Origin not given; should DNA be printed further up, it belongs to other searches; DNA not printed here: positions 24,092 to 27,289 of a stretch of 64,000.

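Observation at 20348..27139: PUL-like glycan-sensing module wired to cAMP: HTCS-type periplasmic sensor fused to an adenylate cyclase, beside a TonB-dependent receptor and a T9SS CBM-like protein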

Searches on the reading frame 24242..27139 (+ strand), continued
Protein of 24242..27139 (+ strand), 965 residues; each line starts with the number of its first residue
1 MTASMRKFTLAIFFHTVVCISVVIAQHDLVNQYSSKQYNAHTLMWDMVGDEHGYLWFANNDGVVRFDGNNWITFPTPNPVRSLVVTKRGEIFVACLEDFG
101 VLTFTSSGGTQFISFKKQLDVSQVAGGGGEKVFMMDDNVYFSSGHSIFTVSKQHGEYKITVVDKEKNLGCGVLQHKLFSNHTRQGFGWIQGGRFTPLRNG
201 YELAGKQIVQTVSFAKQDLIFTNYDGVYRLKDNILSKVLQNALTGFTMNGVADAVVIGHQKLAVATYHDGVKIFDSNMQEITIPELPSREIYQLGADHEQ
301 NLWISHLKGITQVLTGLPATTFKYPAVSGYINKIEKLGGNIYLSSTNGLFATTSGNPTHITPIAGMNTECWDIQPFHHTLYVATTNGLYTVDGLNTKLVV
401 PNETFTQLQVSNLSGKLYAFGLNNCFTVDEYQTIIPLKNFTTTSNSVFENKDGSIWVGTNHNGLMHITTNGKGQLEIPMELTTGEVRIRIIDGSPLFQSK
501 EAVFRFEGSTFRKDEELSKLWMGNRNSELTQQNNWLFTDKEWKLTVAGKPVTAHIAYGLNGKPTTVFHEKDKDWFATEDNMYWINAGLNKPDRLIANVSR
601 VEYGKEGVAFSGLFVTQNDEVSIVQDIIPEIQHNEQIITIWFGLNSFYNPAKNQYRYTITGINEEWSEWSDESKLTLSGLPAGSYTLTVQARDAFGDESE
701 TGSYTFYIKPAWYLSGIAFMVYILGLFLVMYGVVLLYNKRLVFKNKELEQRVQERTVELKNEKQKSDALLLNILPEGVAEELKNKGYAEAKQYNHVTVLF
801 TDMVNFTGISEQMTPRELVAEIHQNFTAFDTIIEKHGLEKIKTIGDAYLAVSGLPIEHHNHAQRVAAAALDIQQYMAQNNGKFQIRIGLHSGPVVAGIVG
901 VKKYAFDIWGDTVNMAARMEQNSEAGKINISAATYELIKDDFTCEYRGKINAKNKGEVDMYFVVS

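Call 10: find_homologous_proteins(query=window:24242-27136:+, max_evalue=0.00001)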
Query window:24242-27136:+ (965 aa): 131 proteins with E <= 0.00001 among 8000 candidates; the best 120 are listed.
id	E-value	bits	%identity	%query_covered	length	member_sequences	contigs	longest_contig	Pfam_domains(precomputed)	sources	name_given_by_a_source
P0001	0.0e+0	2221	100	100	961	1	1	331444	PF07495.20,PF07494.18,PF00211.26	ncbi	ncbi:MAG: adenylate/guanylate cyclase domain-containing protein [Bacteroidota bacterium]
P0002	0.0e+0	1583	72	100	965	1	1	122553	PF07495.20,PF07494.18,PF00211.26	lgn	-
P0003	0.0e+0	1420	65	100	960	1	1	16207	PF07495.20,PF07494.18,PF00211.26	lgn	-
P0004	0.0e+0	1329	61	98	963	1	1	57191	PF07495.20,PF07494.18,PF00211.26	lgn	-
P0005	2.7e-270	918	46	99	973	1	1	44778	PF07495.20,PF07494.18,PF00211.26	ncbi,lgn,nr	ncbi:MAG: adenylate/guanylate cyclase domain-containing protein [Bacteroidota bacterium]|nr:adenylat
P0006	2.2e-261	888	45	99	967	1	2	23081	PF07495.20,PF07494.18,PF00211.26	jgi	jgi:class 3 adenylate cyclase/ligand-binding sensor domain-containing protein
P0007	3.5e-250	851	43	99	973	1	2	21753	PF07495.20,PF07494.18,PF00211.26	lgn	-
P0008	2.3e-248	845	44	99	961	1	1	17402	PF07495.20,PF07494.18,PF00211.26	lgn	-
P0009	5.9e-245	834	43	98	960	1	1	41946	PF07495.20,PF07494.18,PF00211.26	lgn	-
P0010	5.7e-237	807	43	99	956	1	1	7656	PF07495.20,PF07494.18,PF00211.26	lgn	-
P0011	1.3e-234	799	44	96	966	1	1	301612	PF07495.20,PF07701.21,PF07494.18,PF00211.26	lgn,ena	-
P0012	2.0e-232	792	42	99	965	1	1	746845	PF07495.20,PF07701.21,PF07494.18,PF00211.26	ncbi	-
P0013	4.0e-231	788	42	96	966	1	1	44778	PF07495.20,PF07701.21,PF07494.18,PF00211.26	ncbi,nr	ncbi:MAG: adenylate/guanylate cyclase domain-containing protein [Bacteroidota bacterium]|nr:adenylat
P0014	1.5e-211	723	40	99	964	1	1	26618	PF07495.20,PF07701.21,PF07494.18,PF00211.26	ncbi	ncbi:MAG: adenylate/guanylate cyclase domain-containing protein [Bacteroidia bacterium]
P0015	7.2e-178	612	40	81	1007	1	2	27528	PF07495.20,PF07494.18,PF02518.32,PF00512.32,PF14501.13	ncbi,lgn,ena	-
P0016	4.5e-169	583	38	79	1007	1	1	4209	PF07495.20,PF07494.18,PF02518.32,PF00512.32,PF14501.13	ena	-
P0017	9.8e-130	452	35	72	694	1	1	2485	PF07495.20,PF07494.18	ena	-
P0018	2.9e-54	203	34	32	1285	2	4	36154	PF07495.20,PF23748.2,PF07494.18,PF01966.29,PF00211.26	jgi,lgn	jgi:ligand-binding sensor domain-containing protein/class 3 adenylate cyclase/predicted metal-depend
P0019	8.4e-46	175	31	25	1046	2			PF16214.10,PF06327.20,PF00211.26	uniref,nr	uniref:adenylate cyclase n=1 Tax=Pyxicephalus adspersus TaxID=30357 RepID=A0AAV3AE45_PYXAD|nr:TPA: h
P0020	3.6e-23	100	21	85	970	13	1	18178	PF07495.20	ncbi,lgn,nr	ncbi:MAG: LuxR C-terminal-related transcriptional regulator [Bacteroidales bacterium]|nr:LuxR C-term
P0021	3.9e-23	100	27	19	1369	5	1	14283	PF07495.20,PF23748.2,PF07494.18,PF02518.32,PF00512.32,PF00072.31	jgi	jgi:signal transduction histidine kinase/ligand-binding sensor domain-containing protein/CheY-like c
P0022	2.6e-22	97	24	37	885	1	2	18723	PF07495.20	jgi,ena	-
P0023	8.0e-17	79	31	18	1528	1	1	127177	PF07495.20,PF23748.2,PF07494.18,PF02518.32,PF00512.32,PF00211.26,PF00072.31,PF08450.19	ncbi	-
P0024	1.4e-15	75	24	45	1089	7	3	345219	PF07495.20,PF07494.18,PF16819.12,PF07228.18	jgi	jgi:ligand-binding sensor domain-containing protein/serine phosphatase RsbU (regulator of sigma subu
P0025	3.5e-15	73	30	14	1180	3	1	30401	PF07495.20,PF07494.18,PF02518.32,PF00512.32,PF08450.19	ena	-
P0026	3.8e-15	73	33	14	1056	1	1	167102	PF07495.20,PF23748.2,PF07494.18,PF08450.19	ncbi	-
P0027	5.9e-15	73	25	24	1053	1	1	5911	PF07495.20,PF23748.2,PF07494.18,PF07228.18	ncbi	ncbi:MAG: two-component regulator propeller domain-containing protein [Nitrososphaerales archaeon]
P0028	7.2e-15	72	34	13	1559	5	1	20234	PF07495.20,PF23748.2,PF07494.18,PF02518.32,PF00512.32,PF00211.26,PF00072.31,PF08450.19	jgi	-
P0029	9.1e-15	72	28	22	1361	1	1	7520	PF07495.20,PF23748.2,PF07494.18,PF02518.32,PF00512.32,PF00072.31,PF08450.19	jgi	jgi:signal transduction histidine kinase/ligand-binding sensor domain-containing protein/CheY-like c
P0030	1.9e-13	68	26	22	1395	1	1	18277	PF12833.14,PF07495.20,PF07494.18,PF02518.32,PF00512.32,PF00165.30,PF00072.31,PF08450.19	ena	-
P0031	1.9e-13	68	22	58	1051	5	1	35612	PF07495.20,PF07494.18,PF16819.12,PF07228.18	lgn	-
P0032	4.9e-13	66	31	21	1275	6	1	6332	PF13424.13,PF00496.28,PF00211.26,PF13191.13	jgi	jgi:ABC-type oligopeptide transport system substrate-binding subunit/class 3 adenylate cyclase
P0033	5.3e-13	66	32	15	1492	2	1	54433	PF07495.20,PF07494.18,PF13581.13,PF02518.32,PF00512.32,PF16819.12,PF00072.31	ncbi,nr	ncbi:MAG: response regulator [Bacteroidetes bacterium]|nr:response regulator [Bacteroidota bacterium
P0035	6.2e-13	66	20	74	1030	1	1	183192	PF07495.20,PF07494.18,PF00990.27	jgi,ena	-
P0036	1.9e-12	64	30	14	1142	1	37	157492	PF13426.14,PF07495.20,PF07494.18,PF02518.32,PF00512.32,PF00989.32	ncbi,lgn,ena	-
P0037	5.9e-12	63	20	49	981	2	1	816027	PF07495.20,PF23748.2,PF07494.18,PF00990.27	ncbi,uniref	ncbi:ligand-binding sensor domain-containing diguanylate cyclase [Rheinheimera sp. WS51]|uniref:liga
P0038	7.9e-12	62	29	15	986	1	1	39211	PF07495.20,PF07494.18,PF02518.32,PF07568.19,PF08450.19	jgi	jgi:two-component sensor histidine kinase/ligand-binding sensor domain-containing protein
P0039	2.2e-11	61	29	14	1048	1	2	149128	PF07495.20,PF23748.2,PF07494.18,PF08450.19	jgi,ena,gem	-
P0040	2.3e-11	61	27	13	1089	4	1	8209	PF07495.20,PF07494.18,PF13581.13,PF02518.32,PF16819.12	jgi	jgi:ligand-binding sensor domain-containing protein/signal transduction histidine kinase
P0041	3.6e-11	60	22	33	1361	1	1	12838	PF12833.14,PF07495.20,PF23748.2,PF07494.18,PF13570.14,PF02518.32,PF00512.32,PF00165.30,PF00072.31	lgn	-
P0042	4.1e-11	60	25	25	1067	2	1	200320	PF07495.20,PF23748.2,PF07494.18,PF13581.13,PF07730.20,PF02518.32,PF16819.12,PF08450.19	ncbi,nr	ncbi:MAG: hypothetical protein JW987_05475 [Anaerolineaceae bacterium]|nr:hypothetical protein [Anae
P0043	5.4e-11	59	26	14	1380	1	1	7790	PF12833.14,PF07495.20,PF07494.18,PF02518.32,PF00512.32,PF00165.30,PF00072.31,PF08450.19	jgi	jgi:signal transduction histidine kinase/ligand-binding sensor domain-containing protein/DNA-binding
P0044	8.2e-11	59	26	32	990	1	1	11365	PF07495.20,PF23748.2,PF07494.18,PF16819.12,PF06580.20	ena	-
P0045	1.4e-10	58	28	15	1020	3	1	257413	PF07495.20,PF23748.2,PF07494.18,PF23754.2,PF07228.18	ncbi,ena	-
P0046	1.9e-10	58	20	76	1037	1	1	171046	PF07495.20,PF07494.18,PF00990.27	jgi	jgi:diguanylate cyclase (GGDEF)-like protein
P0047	3.1e-10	57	21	46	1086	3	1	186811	PF07495.20,PF02518.32,PF00512.32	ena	-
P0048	4.5e-10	56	26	19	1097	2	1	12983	PF07495.20,PF07494.18,PF07228.18,PF08450.19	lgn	-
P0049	5.7e-10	56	34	18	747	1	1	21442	PF05226.17,PF00211.26,PF07719.24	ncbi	-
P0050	6.1e-10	56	30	14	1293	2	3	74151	PF12833.14,PF07495.20,PF07494.18,PF02518.32,PF00512.32,PF00165.30,PF00072.31,PF08450.19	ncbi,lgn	-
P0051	8.2e-10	56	30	14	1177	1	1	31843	PF07495.20,PF07494.18,PF02518.32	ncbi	-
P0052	1.2e-9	55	22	49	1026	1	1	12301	PF07495.20,PF07494.18,PF06580.20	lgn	-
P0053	1.5e-9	55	22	39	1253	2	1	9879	PF08447.19,PF07495.20,PF23748.2,PF07494.18,PF08448.17,PF02518.32,PF00512.32,PF16819.12,PF00989.32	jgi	jgi:PAS domain S-box-containing protein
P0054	1.5e-9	55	24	50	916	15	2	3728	PF12833.14,PF07495.20,PF23748.2,PF07494.18,PF00165.30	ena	-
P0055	1.6e-9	55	23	35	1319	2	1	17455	PF12833.14,PF07495.20,PF07494.18,PF02518.32,PF00512.32,PF16819.12,PF00165.30,PF00072.31,PF08450.19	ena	-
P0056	1.8e-9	54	29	14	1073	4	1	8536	PF07495.20,PF23748.2,PF07494.18,PF13581.13,PF07730.20,PF02518.32,PF08450.19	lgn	-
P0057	2.3e-9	54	25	14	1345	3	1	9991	PF12833.14,PF07495.20,PF07494.18,PF02518.32,PF00512.32,PF16819.12,PF00165.30,PF00072.31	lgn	-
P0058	2.5e-9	54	22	33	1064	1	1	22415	PF07495.20,PF07494.18,PF07228.18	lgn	-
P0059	3.2e-9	54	23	24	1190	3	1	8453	PF07495.20,PF07494.18,PF00512.32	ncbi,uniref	ncbi:two-component regulator propeller domain-containing protein, partial [Cecembia sp.]|uniref:sens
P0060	5.0e-9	53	26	14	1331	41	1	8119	PF12833.14,PF07495.20,PF07494.18,PF02518.32,PF00512.32,PF00165.30,PF00072.31,PF08450.19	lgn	-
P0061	5.2e-9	53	28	14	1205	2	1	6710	PF07495.20,PF23748.2,PF07494.18,PF02518.32,PF00512.32,PF08450.19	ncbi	-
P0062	6.8e-9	52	24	16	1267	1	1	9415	PF07495.20,PF07494.18,PF07228.18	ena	-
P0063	8.1e-9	52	27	13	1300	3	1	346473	PF12833.14,PF07495.20,PF07494.18,PF02518.32,PF00512.32,PF00165.30,PF00072.31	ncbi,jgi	-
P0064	8.2e-9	52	25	21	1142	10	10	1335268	PF07495.20,PF07494.18,PF07228.18,PF08450.19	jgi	jgi:ligand-binding sensor domain-containing protein/serine phosphatase RsbU (regulator of sigma subu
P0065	8.6e-9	52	26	13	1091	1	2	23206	PF07495.20,PF23748.2,PF07494.18,PF07730.20,PF02518.32,PF08450.19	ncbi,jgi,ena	-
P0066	1.1e-8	52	25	16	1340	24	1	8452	PF12833.14,PF07495.20,PF07494.18,PF02518.32,PF00512.32,PF00165.30,PF00072.31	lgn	-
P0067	1.5e-8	51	23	16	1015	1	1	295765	PF07495.20,PF07494.18,PF07730.20,PF02518.32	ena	-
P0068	1.5e-8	51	26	16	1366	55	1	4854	PF12833.14,PF07495.20,PF07494.18,PF02518.32,PF00512.32,PF00165.30,PF00072.31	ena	-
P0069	1.5e-8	51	29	16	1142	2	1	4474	PF07495.20,PF07494.18,PF02518.32,PF00512.32,PF08450.19,PF14501.13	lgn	-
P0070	1.7e-8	51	32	14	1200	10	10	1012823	PF07495.20,PF23748.2,PF07494.18,PF13570.14,PF02518.32,PF00512.32,PF08450.19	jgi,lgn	jgi:signal transduction histidine kinase/ligand-binding sensor domain-containing protein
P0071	1.9e-8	51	22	36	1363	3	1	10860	PF07495.20,PF07494.18,PF02518.32,PF00512.32,PF16819.12,PF00072.31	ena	-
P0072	1.9e-8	51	29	12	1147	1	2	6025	PF07495.20,PF23748.2,PF07494.18,PF02518.32,PF16819.12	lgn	-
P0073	2.5e-8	51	29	12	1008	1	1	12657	PF07495.20,PF07494.18,PF13581.13,PF02518.32,PF00512.32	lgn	-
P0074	2.7e-8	51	22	56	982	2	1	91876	PF07495.20,PF07494.18,PF16819.12,PF00990.27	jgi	jgi:diguanylate cyclase (GGDEF)-like protein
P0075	2.7e-8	50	30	15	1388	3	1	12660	PF12833.14,PF07495.20,PF23748.2,PF07494.18,PF02518.32,PF00512.32,PF00165.30,PF00072.31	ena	-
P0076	3.0e-8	50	26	19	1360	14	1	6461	PF07495.20,PF23748.2,PF07494.18,PF00990.27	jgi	jgi:diguanylate cyclase (GGDEF)-like protein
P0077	3.3e-8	50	24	50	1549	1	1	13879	PF07495.20,PF00497.26,PF07494.18,PF09084.17,PF07228.18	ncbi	ncbi:MAG: two-component regulator propeller domain-containing protein [Bacteroidales bacterium]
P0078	3.5e-8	50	21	31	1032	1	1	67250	PF07495.20,PF23748.2,PF07494.18,PF07730.20,PF02518.32,PF16819.12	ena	-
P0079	4.0e-8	50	21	78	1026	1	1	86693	PF07495.20,PF07494.18,PF13581.13,PF07730.20,PF02518.32,PF16819.12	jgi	jgi:signal transduction histidine kinase/sugar lactone lactonase YvrE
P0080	4.1e-8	50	29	11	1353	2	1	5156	PF12833.14,PF07495.20,PF07494.18,PF02518.32,PF00512.32,PF16819.12,PF00165.30,PF00072.31,PF08450.19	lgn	-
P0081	4.6e-8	50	23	15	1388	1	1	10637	PF07495.20,PF23748.2,PF07494.18,PF02518.32,PF00512.32,PF23198.2,PF00072.31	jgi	jgi:signal transduction histidine kinase/ligand-binding sensor domain-containing protein/CheY-like c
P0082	5.4e-8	49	22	34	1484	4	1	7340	PF12833.14,PF07495.20,PF23748.2,PF07494.18,PF02518.32,PF00512.32,PF24684.2,PF00165.30,PF00072.31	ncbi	-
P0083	6.6e-8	49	21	75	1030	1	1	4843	PF07495.20,PF07494.18,PF16819.12,PF00990.27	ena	-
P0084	6.7e-8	49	26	10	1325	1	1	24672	PF12833.14,PF07495.20,PF23748.2,PF07494.18,PF02518.32,PF00512.32,PF00165.30,PF00072.31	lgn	-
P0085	7.2e-8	49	28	18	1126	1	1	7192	PF07495.20,PF07494.18,PF02518.32,PF00512.32,PF08450.19,PF14501.13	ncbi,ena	-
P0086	1.0e-7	49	28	14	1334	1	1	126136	PF12833.14,PF07495.20,PF07494.18,PF02518.32,PF00512.32,PF00165.30,PF00072.31,PF08450.19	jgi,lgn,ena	-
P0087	1.0e-7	49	20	70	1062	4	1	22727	PF07495.20,PF07494.18,PF02518.32,PF00512.32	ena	-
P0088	1.1e-7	48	20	46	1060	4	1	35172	PF07495.20,PF23748.2,PF07494.18,PF02518.32,PF00512.32,PF16819.12,PF24684.2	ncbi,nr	ncbi:MAG TPA: two-component regulator propeller domain-containing protein [Bryobacteraceae bacterium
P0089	1.2e-7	48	26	17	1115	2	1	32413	PF07495.20,PF23748.2,PF07494.18,PF02518.32,PF16819.12,PF08450.19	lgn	-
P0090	1.3e-7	48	25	16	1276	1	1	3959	PF12833.14,PF07495.20,PF07494.18,PF02518.32,PF00512.32,PF00165.30,PF00072.31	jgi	jgi:signal transduction histidine kinase/DNA-binding response OmpR family regulator/ligand-binding s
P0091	1.3e-7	48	29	18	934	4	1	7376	PF07495.20,PF07494.18,PF06580.20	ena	-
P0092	2.1e-7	48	20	19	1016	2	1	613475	PF07495.20,PF07494.18,PF00990.27,PF08450.19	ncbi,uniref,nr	ncbi:diguanylate cyclase [Pseudomaricurvus alkylphenolicus]|uniref:ligand-binding sensor domain-cont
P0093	2.5e-7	47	32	15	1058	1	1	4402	PF07495.20,PF23748.2,PF07494.18,PF24421.2,PF02518.32,PF00512.32,PF08450.19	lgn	-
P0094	2.6e-7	47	25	18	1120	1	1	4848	PF07495.20,PF23748.2,PF07494.18,PF02518.32,PF00512.32,PF16819.12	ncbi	ncbi:MAG: ligand-binding sensor domain-containing protein [Bacteroidota bacterium]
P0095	2.7e-7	47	24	14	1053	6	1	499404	PF07495.20,PF23748.2,PF07494.18,PF02518.32,PF00512.32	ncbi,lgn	ncbi:ligand-binding sensor domain-containing protein [Arcticibacter tournemirensis]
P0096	2.7e-7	47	29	17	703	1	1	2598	PF05226.17,PF00211.26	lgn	-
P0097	3.8e-7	47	24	13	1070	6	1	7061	PF07495.20,PF23748.2,PF07494.18,PF02518.32,PF00512.32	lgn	-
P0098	4.5e-7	46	24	25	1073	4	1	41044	PF07495.20,PF23748.2,PF07494.18,PF13581.13,PF07730.20,PF02518.32,PF16819.12,PF24684.2,PF08450.19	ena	-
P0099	4.6e-7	46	21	43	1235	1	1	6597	PF08447.19,PF13426.14,PF07495.20,PF23748.2,PF07494.18,PF08448.17,PF02518.32,PF00512.32,PF00989.32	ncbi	-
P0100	4.8e-7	46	24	12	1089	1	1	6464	PF07495.20,PF07494.18,PF21544.4,PF07228.18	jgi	-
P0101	5.0e-7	46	24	12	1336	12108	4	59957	PF12833.14,PF07495.20,PF07494.18,PF02518.32,PF00512.32,PF00165.30,PF00072.31,PF08450.19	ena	-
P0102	5.2e-7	46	29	15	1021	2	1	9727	PF07495.20,PF07494.18,PF00990.27,PF08450.19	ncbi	ncbi:MAG TPA: diguanylate cyclase [Gammaproteobacteria bacterium]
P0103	5.3e-7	46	26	14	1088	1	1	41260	PF07495.20,PF07494.18,PF02518.32,PF00512.32,PF08450.19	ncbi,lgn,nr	ncbi:MAG: GHKL domain-containing protein [Candidatus Aminicenantes bacterium]|nr:GHKL domain-contain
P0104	6.0e-7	46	21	74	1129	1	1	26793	PF07495.20,PF23748.2,PF07494.18,PF02518.32,PF00512.32,PF16819.12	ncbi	ncbi:MAG: two-component regulator propeller domain-containing protein [Bryobacteraceae bacterium]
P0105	6.2e-7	46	29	13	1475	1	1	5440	PF12833.14,PF07495.20,PF23748.2,PF07494.18,PF14870.13,PF02518.32,PF00512.32,PF00165.30,PF00072.31,PF08450.19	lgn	-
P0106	7.3e-7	46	24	18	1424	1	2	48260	PF12833.14,PF07495.20,PF07494.18,PF02518.32,PF00512.32,PF00165.30,PF00072.31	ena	-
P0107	8.6e-7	46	28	13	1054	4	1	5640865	PF07495.20,PF07494.18,PF02518.32,PF00512.32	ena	-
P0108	8.8e-7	45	23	18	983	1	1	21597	PF07495.20,PF07494.18,PF13581.13,PF07730.20,PF02518.32,PF08450.19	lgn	-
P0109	1.3e-6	45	24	15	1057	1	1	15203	PF07495.20,PF23748.2,PF07494.18,PF02518.32,PF00512.32,PF21544.4,PF08450.19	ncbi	-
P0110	1.3e-6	45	28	13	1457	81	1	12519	PF12833.14,PF07495.20,PF07494.18,PF02518.32,PF00512.32,PF00165.30,PF00072.31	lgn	-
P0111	1.4e-6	45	27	14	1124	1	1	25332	PF07495.20,PF07494.18,PF00990.27,PF08450.19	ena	-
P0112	1.5e-6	45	26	25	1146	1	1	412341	PF07495.20,PF07494.18,PF02518.32,PF08450.19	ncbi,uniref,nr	ncbi:two-component regulator propeller domain-containing protein [Aquiflexum gelatinilyticum]|uniref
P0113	2.1e-6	44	31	8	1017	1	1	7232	PF07495.20,PF23748.2,PF07494.18,PF07730.20,PF02518.32,PF08450.19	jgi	jgi:ligand-binding sensor domain-containing protein/signal transduction histidine kinase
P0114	2.2e-6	44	23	33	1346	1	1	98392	PF12833.14,PF07495.20,PF23748.2,PF07494.18,PF02518.32,PF00512.32,PF00165.30,PF00072.31,PF08450.19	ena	-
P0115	2.3e-6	44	21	56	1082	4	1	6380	PF07495.20,PF23748.2,PF07494.18,PF02518.32,PF00512.32,PF16819.12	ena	-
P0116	2.4e-6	44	29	13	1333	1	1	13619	PF12833.14,PF07495.20,PF23748.2,PF07494.18,PF02518.32,PF00512.32,PF16819.12,PF00165.30,PF00072.31,PF08450.19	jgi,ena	-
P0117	2.4e-6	44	27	10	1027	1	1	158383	PF07495.20,PF07494.18,PF07730.20,PF08450.19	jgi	jgi:ligand-binding sensor domain-containing protein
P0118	2.6e-6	44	25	15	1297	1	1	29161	PF07495.20,PF07494.18,PF02518.32,PF00512.32,PF00072.31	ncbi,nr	ncbi:MAG: response regulator, partial [Prevotellaceae bacterium]|nr:response regulator [Prevotellace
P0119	2.7e-6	44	28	16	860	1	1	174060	PF07495.20,PF23748.2,PF07494.18,PF16819.12,PF08450.19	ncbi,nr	ncbi:MAG: hypothetical protein N3A63_02905 [Bacteroidetes bacterium]|nr:hypothetical protein [Bacter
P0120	2.7e-6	44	22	44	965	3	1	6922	PF07495.20,PF23748.2,PF07494.18,PF08450.19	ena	-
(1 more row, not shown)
